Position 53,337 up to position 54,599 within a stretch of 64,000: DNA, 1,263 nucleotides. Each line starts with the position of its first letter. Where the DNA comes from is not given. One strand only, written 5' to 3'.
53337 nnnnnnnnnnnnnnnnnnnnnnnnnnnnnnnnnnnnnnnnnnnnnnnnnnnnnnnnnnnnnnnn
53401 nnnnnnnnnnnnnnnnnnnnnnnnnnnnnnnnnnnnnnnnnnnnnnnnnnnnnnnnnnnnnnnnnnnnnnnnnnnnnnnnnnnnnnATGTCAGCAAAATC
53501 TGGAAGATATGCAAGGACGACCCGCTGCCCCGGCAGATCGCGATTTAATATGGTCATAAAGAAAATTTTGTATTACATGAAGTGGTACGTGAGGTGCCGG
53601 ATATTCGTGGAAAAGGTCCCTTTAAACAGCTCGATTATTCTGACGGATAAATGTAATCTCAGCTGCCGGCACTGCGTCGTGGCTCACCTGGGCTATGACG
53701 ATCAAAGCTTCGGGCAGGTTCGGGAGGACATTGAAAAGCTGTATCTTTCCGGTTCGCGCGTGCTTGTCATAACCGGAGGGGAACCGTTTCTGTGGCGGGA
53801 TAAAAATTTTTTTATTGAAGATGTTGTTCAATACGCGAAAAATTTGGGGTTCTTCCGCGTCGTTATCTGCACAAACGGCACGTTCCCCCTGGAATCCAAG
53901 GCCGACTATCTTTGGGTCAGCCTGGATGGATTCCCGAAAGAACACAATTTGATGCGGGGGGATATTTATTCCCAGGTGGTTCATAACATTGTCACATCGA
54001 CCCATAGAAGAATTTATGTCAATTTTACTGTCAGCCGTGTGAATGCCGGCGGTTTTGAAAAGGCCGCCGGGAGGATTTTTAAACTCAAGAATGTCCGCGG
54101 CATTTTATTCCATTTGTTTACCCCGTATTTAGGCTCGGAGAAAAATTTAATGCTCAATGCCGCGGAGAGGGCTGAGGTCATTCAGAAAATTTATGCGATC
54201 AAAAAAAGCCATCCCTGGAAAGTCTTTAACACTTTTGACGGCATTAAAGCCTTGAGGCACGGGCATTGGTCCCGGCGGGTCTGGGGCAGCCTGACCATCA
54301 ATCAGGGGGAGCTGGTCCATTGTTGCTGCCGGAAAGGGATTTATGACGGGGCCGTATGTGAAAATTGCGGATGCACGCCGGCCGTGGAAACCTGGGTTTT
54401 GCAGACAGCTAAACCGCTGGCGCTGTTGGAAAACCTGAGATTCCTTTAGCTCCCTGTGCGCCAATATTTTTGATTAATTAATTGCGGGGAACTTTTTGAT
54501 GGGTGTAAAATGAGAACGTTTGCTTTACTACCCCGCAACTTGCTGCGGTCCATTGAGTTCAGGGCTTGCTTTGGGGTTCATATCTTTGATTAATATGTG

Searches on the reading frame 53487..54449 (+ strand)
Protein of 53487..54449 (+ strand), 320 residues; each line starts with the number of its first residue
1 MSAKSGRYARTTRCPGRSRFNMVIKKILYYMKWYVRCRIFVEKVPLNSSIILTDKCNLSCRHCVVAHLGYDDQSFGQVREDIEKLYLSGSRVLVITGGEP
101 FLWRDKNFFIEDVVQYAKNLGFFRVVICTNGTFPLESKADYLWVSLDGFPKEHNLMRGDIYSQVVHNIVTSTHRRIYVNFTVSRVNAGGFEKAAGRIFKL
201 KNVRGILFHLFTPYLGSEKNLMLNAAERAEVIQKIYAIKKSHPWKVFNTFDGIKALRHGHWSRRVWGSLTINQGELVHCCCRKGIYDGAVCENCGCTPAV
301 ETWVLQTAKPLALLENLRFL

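Call 56: search_protein_families(library=pfam, proteins=[window:53487-54449:+], max_evalue=0.0001)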
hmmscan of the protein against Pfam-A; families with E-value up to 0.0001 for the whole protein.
window:53487-54449:+ (320 aa): 1 family
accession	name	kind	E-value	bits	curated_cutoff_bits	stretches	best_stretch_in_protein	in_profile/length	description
PF04055.27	Radical_SAM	-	1.7e-11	45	29.5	1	50-167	1-132/166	Radical SAM superfamily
